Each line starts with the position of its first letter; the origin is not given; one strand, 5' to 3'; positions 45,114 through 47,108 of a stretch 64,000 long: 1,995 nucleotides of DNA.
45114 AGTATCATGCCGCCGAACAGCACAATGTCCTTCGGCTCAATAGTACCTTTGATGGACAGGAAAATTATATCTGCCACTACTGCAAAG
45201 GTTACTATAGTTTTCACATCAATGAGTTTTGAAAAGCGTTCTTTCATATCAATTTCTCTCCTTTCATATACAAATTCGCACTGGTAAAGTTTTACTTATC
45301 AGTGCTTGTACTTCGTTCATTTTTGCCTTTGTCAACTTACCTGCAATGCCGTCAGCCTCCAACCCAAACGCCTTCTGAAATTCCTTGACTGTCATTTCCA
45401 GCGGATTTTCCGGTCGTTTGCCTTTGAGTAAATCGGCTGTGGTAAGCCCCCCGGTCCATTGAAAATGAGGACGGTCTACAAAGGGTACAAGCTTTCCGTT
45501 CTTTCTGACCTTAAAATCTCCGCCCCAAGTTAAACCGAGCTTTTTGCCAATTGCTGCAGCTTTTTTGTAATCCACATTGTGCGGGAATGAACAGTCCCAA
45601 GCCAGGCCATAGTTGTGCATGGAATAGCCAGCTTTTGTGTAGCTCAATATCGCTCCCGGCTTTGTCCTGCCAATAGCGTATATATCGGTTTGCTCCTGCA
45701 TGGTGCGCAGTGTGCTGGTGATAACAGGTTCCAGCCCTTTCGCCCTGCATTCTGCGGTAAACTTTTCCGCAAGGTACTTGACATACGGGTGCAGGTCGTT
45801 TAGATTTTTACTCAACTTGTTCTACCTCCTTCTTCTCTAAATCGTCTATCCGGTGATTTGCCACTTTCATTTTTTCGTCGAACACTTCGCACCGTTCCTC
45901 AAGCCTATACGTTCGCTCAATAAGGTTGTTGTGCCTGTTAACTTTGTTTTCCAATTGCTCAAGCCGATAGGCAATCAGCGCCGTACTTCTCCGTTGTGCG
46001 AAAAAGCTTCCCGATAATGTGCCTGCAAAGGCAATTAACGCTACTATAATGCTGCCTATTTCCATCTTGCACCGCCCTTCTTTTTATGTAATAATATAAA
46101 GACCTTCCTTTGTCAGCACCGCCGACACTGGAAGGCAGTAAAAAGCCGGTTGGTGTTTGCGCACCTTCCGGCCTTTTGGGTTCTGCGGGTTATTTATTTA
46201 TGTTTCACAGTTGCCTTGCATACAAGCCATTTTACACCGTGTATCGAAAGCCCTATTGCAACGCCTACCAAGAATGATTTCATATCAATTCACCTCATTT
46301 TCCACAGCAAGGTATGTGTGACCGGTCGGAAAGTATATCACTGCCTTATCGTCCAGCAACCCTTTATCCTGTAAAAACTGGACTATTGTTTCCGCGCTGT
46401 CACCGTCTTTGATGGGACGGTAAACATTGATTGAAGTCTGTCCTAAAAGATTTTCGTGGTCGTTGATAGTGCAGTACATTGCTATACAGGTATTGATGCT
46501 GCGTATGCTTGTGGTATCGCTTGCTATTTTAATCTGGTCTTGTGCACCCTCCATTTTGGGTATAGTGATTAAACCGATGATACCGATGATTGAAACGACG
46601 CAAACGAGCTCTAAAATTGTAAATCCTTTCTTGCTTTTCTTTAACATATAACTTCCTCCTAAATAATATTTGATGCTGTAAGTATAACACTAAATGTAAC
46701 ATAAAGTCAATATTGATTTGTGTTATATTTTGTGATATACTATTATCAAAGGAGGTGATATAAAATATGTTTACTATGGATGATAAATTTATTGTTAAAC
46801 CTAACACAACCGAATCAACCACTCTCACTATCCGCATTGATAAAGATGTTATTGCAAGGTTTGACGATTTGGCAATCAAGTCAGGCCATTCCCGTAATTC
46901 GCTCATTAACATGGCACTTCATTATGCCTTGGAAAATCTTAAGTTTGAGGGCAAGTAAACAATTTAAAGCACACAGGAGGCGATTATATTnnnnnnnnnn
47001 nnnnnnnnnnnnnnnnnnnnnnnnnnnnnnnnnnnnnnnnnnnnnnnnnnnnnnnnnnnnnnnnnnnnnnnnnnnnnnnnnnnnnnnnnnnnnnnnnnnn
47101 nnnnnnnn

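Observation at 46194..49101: Island of three type IV pilin-like genes between the tail fibres and the lysis cassette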

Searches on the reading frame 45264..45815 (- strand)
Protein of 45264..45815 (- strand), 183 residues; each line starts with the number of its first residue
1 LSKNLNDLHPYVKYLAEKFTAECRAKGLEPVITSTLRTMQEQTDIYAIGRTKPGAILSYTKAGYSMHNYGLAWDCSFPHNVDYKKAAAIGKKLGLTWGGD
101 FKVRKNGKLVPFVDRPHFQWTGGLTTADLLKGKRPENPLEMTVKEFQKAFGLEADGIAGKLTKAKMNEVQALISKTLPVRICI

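Call 4: search_protein_families(library=pfam, proteins=[window:45264-45815:-], max_evalue=0.1)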
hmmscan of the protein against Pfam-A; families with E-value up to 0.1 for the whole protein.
window:45264-45815:- (183 aa): 4 families
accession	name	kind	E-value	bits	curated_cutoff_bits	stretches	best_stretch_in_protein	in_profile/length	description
PF02557.22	VanY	-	2.2e-07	31.1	25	1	7-80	3-79/132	D-alanyl-D-alanine carboxypeptidase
PF01471.23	PG_binding_1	-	5.3e-07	30.2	23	1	139-166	30-57/57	Putative peptidoglycan binding domain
PF13539.11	Peptidase_M15_4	-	9.1e-07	29.8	25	1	61-120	4-70/70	D-alanyl-D-alanine carboxypeptidase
PF18979.5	DUF5715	-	0.014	15.5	26.8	1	12-79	60-121/171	Family of unknown function (DUF5715)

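Call 5: search_protein_families(library=phrogs, proteins=[window:45264-45815:-], max_evalue=0.01)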
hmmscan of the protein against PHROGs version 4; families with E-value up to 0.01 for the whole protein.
window:45264-45815:- (183 aa): 6 families
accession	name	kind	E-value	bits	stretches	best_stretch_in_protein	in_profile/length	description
phrog_2649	-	lysis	7.7e-38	131.8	2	3-137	8-144/261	endolysin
phrog_6523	-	lysis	5.8e-20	73.1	1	17-121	26-130/255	endolysin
phrog_465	-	lysis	9.1e-14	52.4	1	2-128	50-173/292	endolysin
phrog_15351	-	lysis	2.6e-13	50.9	1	25-119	38-135/289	endolysin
phrog_5115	-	moron, auxiliary metabolic gene and host takeover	1.1e-11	45.6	1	4-121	12-122/283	ferredoxin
phrog_1493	-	lysis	0.00036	20.8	1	140-171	279-310/394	endolysin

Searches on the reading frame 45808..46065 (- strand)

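Call 4: search_protein_families(library=pfam, proteins=[window:45808-46065:-], max_evalue=0.1)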
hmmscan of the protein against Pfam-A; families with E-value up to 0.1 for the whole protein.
window:45808-46065:- (85 aa): 3 families
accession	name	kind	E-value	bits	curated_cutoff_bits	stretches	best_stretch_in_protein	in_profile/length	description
PF10779.14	XhlA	-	0.00048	20.7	34.7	1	32-78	3-46/67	Haemolysin XhlA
PF01441.24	Lipoprotein_6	-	0.011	16.2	27.8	1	29-81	67-116/170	Lipoprotein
PF13761.12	DUF4166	-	0.015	15.5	23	1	3-72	30-99/184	Domain of unknown function (DUF4166)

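Call 5: search_protein_families(library=phrogs, proteins=[window:45808-46065:-], max_evalue=0.01)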
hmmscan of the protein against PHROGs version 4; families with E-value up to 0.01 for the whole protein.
window:45808-46065:- (85 aa): 3 families
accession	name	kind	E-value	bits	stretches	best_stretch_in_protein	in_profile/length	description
phrog_1863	-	unknown function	5.3e-14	52.9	1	5-80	6-95/97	-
phrog_19911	-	unknown function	0.00043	21.2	1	33-80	23-70/73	-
phrog_3999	-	unknown function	0.0068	17.6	0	1-67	8-73/107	-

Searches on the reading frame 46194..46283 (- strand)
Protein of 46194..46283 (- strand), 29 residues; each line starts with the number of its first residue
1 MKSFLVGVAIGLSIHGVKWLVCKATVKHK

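Call 4: search_protein_families(library=pfam, proteins=[window:46194-46283:-], max_evalue=0.1)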
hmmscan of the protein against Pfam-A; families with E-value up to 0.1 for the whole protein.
window:46194-46283:- (29 aa): 0 families

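Call 105: search_protein_families(library=padloc, proteins=[window:46194-46283:-], max_evalue=0.01)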
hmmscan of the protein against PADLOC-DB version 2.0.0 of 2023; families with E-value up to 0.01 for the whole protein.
window:46194-46283:- (29 aa): 0 families

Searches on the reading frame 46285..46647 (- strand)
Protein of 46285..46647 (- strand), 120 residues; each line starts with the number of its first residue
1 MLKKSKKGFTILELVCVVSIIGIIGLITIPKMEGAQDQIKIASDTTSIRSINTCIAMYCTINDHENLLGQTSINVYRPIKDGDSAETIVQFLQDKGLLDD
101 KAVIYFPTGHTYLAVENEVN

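Call 4: search_protein_families(library=pfam, proteins=[window:46285-46647:-], max_evalue=0.1)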
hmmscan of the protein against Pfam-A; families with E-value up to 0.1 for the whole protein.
window:46285-46647:- (120 aa): 1 family
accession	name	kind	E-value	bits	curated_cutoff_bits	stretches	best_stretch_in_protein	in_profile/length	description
PF07963.17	N_methyl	-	1.7e-05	24.6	21.2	1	4-28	2-26/27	Prokaryotic N-terminal methylation motif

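Call 5: search_protein_families(library=phrogs, proteins=[window:46285-46647:-], max_evalue=0.01)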
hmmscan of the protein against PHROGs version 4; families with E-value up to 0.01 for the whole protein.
window:46285-46647:- (120 aa): 6 families
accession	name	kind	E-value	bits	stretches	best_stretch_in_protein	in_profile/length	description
phrog_3433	-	moron, auxiliary metabolic gene and host takeover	1.3e-08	36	1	4-66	17-80/127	pilin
phrog_27437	-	unknown function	8.1e-08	33.6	1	3-66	4-65/140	-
phrog_13280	-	unknown function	0.00014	22.6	1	6-50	3-47/67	-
phrog_11263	-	unknown function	0.00025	21.8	1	6-32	1-27/72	-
phrog_11596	-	unknown function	0.00026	21.8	1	2-44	2-43/187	-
phrog_10597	-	unknown function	0.0037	18.1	1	4-28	2-26/59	-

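Call 6: search_protein_families(library=ncbifam, proteins=[window:46285-46647:-], max_evalue=0.01)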
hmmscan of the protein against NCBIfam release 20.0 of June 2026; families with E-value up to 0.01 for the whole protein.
window:46285-46647:- (120 aa): 8 families
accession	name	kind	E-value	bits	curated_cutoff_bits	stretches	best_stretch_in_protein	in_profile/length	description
NF040999.1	pilin_ComGC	equivalog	5.3e-08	33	75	1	6-61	1-56/84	competence type IV pilus major pilin ComGC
TIGR01710.1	typeII_sec_gspG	equivalog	4.2e-07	30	88.85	1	7-58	1-52/134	type II secretion system major pseudopilin GspG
TIGR02532.1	IV_pilin_GFxxxE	domain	1e-05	25.2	16.3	1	6-28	1-23/24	prepilin-type N-terminal cleavage/methylation domain-containing protein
NF041775.1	typeIV_PilA_Myxo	equivalog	1.2e-05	25.4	400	1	6-56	10-60/214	type IV pilin protein PilA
NF007862.0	PRK10574.1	equivalog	9.3e-05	22.6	138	1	5-35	3-33/145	prepilin peptidase-dependent pilin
TIGR01708.2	typeII_sec_gspH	equivalog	0.0059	16.6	80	1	7-29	2-25/169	type II secretion system minor pseudopilin GspH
NF041013.1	T4P_ComGE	equivalog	0.007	16.4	49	1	4-43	1-40/83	competence type IV pilus minor pilin ComGE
NF007800.0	PRK10506.1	equivalog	0.0098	15.7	158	0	4-50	6-52/163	prepilin peptidase-dependent protein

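Call 62: find_related_loci(query=window:46288-46647:-, collection=viral_contigs, flank=6000)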
Query window:46288-46647:- (120 aa) in viral_contigs; peptide patterns used: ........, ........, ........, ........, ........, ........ (x = any residue, [..] = any of these).
11 stretches matched a pattern, but none encodes a relative of the query by tblastn (E <= 1e-3).

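Call 68: search_protein_representatives(protein=window:46285-46647:-)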
Query: 120 residues. Proteins with E-value up to 0.001 (for the whole library): 2584; up to 1e-10: 9; up to 1e-30: 1. The best 150 are listed.
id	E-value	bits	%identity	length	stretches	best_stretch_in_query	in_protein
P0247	1.4e-34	134.7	53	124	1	3-119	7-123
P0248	1.5e-30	121.6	50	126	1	2-120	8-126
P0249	2.7e-25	104.8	62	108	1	16-92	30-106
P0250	4.4e-21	91.2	49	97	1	27-120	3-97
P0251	9.5e-18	80.4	40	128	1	5-120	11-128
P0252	4.5e-16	75.0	38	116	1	5-119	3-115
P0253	1.0e-14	70.7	35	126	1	2-119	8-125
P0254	3.5e-12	62.5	29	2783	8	48-81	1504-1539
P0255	8.0e-11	58.1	33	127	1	4-119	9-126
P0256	1.4e-10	57.3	51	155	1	2-77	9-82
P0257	2.5e-09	53.3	46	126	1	1-61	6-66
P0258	3.4e-09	52.9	32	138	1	3-113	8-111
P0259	4.5e-09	52.5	36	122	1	4-101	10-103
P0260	5.4e-09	52.2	38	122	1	4-113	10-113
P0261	1.3e-08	51.0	33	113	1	6-91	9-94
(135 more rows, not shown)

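Call 69: find_encoding_contigs(protein=P0247, flank=6000, max_places=4)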
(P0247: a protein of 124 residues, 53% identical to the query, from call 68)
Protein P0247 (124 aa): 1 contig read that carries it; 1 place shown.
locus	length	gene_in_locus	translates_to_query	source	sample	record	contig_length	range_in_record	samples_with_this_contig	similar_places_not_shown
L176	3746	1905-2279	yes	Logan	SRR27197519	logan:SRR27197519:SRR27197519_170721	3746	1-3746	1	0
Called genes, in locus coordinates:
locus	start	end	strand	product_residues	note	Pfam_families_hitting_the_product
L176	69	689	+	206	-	-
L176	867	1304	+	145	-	PF07963:N_methyl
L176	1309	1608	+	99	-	PF18902:DUF5658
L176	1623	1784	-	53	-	PF12651:RHH_3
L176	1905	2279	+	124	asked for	PF07963:N_methyl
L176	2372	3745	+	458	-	?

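Call 71: find_encoding_contigs(protein=P0248, flank=6000, max_places=4)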
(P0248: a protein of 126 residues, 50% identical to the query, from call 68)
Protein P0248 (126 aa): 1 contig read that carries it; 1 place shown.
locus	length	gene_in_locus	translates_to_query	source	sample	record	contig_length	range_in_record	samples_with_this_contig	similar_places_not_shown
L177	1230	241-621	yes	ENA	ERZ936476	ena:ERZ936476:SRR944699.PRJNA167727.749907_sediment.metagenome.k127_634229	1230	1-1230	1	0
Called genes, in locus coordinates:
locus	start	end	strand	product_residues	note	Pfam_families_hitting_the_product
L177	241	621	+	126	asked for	PF07963:N_methyl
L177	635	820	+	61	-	-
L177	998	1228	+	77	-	?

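Call 72: find_encoding_contigs(protein=P0251, flank=6000, max_places=4)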
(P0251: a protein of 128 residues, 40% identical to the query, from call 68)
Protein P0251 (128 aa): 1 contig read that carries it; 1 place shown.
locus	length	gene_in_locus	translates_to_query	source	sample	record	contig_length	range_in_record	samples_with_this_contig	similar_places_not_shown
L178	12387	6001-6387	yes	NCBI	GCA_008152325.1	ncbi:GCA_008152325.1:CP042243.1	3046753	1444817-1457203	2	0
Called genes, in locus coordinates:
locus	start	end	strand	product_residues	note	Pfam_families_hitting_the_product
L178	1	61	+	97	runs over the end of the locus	PF01371:Trp_repressor (weak), PF04545:Sigma70_r4, PF01381:HTH_3 (weak)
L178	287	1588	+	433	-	PF09587:PGA_cap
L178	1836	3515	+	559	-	PF05157:MshEN, PF00437:T2SSE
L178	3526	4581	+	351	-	PF00437:T2SSE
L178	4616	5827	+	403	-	PF28597:T2SSF_N, PF00482:T2SSF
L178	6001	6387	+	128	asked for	PF07963:N_methyl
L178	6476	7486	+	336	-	PF07963:N_methyl (weak)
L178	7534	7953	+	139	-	-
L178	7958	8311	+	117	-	PF07963:N_methyl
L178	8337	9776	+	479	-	PF07963:N_methyl (weak), PF23981:DUF7305 (faint)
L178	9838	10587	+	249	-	PF06750:A24_N_bact, PF01478:Peptidase_A24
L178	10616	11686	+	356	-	PF11104:PilM_2, PF14450:FtsA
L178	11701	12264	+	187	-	PF05137:PilN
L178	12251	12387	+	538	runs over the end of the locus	PF01476:LysM, PF23457:LysM2_NFP (faint), PF23472:LysM2_CERK1_LYK3_4_5 (faint), PF01476:LysM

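Call 93: search_dna_similar(query=window:46288-46647:-, collection=phages, mode=protein, max_evalue=0.01, max_rows=30)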
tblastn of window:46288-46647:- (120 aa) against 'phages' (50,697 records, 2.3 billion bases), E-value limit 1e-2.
No match.

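Call 105: search_protein_families(library=padloc, proteins=[window:46285-46647:-], max_evalue=0.01)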
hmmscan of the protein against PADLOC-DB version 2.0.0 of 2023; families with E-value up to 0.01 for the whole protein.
window:46285-46647:- (120 aa): 0 families

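Call 112: find_encoding_contigs(protein=P0253, flank=6000, max_places=3)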
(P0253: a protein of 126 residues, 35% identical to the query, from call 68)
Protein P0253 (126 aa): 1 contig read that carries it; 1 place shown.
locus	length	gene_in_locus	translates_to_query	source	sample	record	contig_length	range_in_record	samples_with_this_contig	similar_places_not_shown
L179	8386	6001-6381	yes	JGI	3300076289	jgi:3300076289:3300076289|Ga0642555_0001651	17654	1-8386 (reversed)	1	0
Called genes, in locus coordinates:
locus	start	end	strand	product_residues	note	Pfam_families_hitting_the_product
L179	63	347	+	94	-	PF00166:Cpn10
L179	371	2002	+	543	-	PF00118:Cpn60_TCP1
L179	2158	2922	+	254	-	PF06750:A24_N_bact, PF01478:Peptidase_A24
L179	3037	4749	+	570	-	PF05157:MshEN, PF13173:AAA_14 (faint), PF00437:T2SSE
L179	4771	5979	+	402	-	PF28597:T2SSF_N, PF00482:T2SSF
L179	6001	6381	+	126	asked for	PF07963:N_methyl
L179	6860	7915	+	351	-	PF06723:MreB_Mbl (faint), PF11104:PilM_2, PF14450:FtsA (weak)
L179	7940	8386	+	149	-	?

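Call 113: find_encoding_contigs(protein=P0252, flank=6000, max_places=3)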
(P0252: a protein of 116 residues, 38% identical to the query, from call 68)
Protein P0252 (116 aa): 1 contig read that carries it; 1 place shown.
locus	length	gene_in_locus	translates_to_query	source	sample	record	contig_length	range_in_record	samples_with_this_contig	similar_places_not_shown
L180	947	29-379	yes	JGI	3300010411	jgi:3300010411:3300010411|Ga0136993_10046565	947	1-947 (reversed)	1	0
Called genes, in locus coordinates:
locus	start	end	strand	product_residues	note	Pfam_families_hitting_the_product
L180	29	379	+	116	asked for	PF07963:N_methyl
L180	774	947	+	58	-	?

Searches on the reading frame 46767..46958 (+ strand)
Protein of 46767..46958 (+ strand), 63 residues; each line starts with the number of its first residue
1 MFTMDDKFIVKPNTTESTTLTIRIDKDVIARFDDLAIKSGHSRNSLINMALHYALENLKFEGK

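Call 4: search_protein_families(library=pfam, proteins=[window:46767-46958:+], max_evalue=0.1)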
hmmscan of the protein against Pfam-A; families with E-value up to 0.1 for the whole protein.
window:46767-46958:+ (63 aa): 5 families
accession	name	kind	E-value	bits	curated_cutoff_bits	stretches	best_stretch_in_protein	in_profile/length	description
PF01402.27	RHH_1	-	1.1e-05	25.6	20.5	1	20-56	2-38/39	Ribbon-helix-helix protein, copG family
PF19891.5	DUF6364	-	0.0041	18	27.3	1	17-48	2-33/70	Family of unknown function (DUF6364)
PF15638.11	Tox-MPTase2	-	0.0056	16.8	25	1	5-56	6-55/196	Metallopeptidase toxin 2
PF14384.12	BrnA_antitoxin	-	0.0095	16.7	26.1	1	15-33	33-50/68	BrnA antitoxin of type II toxin-antitoxin system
PF24434.1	DUF7557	-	0.091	12.7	25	0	21-48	3-29/45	Family of unknown function (DUF7557)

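Call 5: search_protein_families(library=phrogs, proteins=[window:46767-46958:+], max_evalue=0.01)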
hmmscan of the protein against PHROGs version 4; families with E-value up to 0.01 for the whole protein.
window:46767-46958:+ (63 aa): 9 families
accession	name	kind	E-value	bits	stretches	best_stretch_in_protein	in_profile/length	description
phrog_582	-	transcription regulation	0.00031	22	1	14-58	54-98/105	Arc-like repressor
phrog_876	-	transcription regulation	0.00063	20.3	1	17-57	8-48/239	transcriptional repressor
phrog_7325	-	transcription regulation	0.00065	20.8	1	18-59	56-98/151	CopG-like transcriptional repressor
phrog_16280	-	unknown function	0.0007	20.9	1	17-60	16-59/73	-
phrog_9151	-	moron, auxiliary metabolic gene and host takeover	0.0011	20.3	1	11-57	65-111/119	HicB-like antitoxin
phrog_4738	-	transcription regulation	0.0016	19.1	1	18-59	15-57/59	transcriptional repressor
phrog_18157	-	transcription regulation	0.0025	19.7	1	12-51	44-83/93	transcriptional repressor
phrog_5118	-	unknown function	0.0027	18.6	1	8-59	5-58/67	-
phrog_3180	-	transcription regulation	0.0072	17.3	1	17-52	5-40/50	Arc-like repressor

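Call 6: search_protein_families(library=ncbifam, proteins=[window:46767-46958:+], max_evalue=0.01)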
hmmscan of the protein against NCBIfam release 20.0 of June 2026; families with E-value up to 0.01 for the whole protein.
window:46767-46958:+ (63 aa): 3 families
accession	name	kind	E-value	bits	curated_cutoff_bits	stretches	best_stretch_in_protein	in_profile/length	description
NF053762.1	aCcr1_fam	equivalog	0.0015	18.4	60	1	21-53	4-36/38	aCcr1 family cell cycle regulator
NF041200.1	mob_BfmA_Nterm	domain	0.0036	17.5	24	1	21-53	3-35/81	BfmA/BtgA family mobilization protein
NF047399.1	BrnA_antitoxin_add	equivalog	0.0042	17.2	60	1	14-54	29-69/70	type II toxin-antitoxin system BrnA family antitoxin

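Call 105: search_protein_families(library=padloc, proteins=[window:46767-46958:+], max_evalue=0.01)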
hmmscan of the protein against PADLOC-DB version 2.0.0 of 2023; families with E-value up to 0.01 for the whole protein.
window:46767-46958:+ (63 aa): 0 families
